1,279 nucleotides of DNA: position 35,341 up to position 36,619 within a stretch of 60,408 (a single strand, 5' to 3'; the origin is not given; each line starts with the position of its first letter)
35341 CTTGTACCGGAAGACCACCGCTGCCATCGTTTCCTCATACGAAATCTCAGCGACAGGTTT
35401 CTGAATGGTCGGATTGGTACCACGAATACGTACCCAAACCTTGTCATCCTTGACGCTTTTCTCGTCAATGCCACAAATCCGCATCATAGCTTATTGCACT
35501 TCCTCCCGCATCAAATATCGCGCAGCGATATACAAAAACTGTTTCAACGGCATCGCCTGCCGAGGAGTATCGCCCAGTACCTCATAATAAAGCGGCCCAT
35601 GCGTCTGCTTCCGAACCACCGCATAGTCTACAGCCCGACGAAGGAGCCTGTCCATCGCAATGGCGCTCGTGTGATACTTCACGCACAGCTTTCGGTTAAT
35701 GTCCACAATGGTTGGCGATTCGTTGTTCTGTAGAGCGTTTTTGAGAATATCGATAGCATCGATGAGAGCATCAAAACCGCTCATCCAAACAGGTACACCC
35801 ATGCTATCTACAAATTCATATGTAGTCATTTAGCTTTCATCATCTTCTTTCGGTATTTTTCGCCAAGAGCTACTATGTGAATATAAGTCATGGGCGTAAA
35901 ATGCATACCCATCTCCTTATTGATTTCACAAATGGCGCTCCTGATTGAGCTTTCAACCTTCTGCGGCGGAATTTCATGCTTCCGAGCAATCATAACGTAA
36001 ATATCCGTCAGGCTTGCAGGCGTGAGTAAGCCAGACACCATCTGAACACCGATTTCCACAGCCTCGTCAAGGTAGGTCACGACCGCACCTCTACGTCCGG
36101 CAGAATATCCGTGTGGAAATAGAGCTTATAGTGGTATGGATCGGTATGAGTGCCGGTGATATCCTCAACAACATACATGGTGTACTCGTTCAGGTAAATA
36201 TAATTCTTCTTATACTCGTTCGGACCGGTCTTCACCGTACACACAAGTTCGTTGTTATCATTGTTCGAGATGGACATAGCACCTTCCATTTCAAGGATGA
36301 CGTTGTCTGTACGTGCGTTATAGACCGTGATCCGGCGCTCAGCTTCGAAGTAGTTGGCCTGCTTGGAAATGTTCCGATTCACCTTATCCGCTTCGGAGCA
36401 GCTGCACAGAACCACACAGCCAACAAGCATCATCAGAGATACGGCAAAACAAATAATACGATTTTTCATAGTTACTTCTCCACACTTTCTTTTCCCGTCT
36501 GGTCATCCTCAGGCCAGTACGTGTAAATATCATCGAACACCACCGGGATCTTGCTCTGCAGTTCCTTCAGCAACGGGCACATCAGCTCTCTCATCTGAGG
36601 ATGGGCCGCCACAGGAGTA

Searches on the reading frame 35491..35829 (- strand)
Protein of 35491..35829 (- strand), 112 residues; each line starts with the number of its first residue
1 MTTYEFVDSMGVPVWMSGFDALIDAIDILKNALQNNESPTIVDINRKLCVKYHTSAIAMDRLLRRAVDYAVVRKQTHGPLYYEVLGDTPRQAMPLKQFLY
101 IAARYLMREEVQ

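Call 7: search_protein_families(library=pfam, proteins=[window:35491-35829:-], max_evalue=0.01)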
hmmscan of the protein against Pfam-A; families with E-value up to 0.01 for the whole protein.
window:35491-35829:- (112 aa): 1 family
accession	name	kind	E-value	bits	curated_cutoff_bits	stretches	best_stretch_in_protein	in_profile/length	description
PF08769.17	Spo0A_C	-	0.00025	21.4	25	1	6-106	4-104/104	Sporulation initiation factor Spo0A C terminal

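Call 8: search_protein_families(library=ncbifam, proteins=[window:35491-35829:-], max_evalue=0.01)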
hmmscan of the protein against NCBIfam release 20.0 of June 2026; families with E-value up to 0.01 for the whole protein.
window:35491-35829:- (112 aa): 1 family
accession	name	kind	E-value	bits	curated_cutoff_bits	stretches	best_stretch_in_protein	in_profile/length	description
TIGR02875.1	spore_0_A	equivalog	0.00015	21.1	200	1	5-76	154-224/262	sporulation transcription factor Spo0A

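Call 52: search_protein_families(library=phrogs, proteins=[window:35491-35829:-], max_evalue=0.001)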
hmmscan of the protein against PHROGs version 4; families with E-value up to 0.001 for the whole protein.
window:35491-35829:- (112 aa): 0 families

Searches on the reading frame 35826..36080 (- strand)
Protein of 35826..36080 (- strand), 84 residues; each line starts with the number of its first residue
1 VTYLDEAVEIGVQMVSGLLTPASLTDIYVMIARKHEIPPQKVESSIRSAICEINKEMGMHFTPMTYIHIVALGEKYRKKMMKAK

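Call 7: search_protein_families(library=pfam, proteins=[window:35826-36080:-], max_evalue=0.01)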
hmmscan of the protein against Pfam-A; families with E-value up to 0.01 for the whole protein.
window:35826-36080:- (84 aa): 1 family
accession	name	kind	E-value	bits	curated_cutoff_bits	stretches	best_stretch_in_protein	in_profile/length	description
PF08769.17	Spo0A_C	-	2.2e-05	24.8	25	1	2-54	18-68/104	Sporulation initiation factor Spo0A C terminal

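Call 8: search_protein_families(library=ncbifam, proteins=[window:35826-36080:-], max_evalue=0.01)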
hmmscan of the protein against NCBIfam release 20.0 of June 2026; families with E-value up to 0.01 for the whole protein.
window:35826-36080:- (84 aa): 1 family
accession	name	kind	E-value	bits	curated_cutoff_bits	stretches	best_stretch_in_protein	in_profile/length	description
TIGR02875.1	spore_0_A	equivalog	0.0059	15.9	200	1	2-50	169-215/262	sporulation transcription factor Spo0A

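Call 52: search_protein_families(library=phrogs, proteins=[window:35826-36080:-], max_evalue=0.001)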
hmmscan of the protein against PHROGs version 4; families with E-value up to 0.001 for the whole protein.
window:35826-36080:- (84 aa): 0 families

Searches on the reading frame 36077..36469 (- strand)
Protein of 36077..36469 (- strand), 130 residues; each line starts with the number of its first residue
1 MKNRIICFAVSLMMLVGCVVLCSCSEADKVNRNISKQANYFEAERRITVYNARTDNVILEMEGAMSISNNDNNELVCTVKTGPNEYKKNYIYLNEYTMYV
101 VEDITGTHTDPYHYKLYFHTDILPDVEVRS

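Call 7: search_protein_families(library=pfam, proteins=[window:36077-36469:-], max_evalue=0.01)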
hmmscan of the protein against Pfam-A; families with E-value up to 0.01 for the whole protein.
window:36077-36469:- (130 aa): 1 family
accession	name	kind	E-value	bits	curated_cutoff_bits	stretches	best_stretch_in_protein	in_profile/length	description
PF25682.1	Phage_VG64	-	4.5e-42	143.3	27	1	8-128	5-126/127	Mycobacterium phage VG64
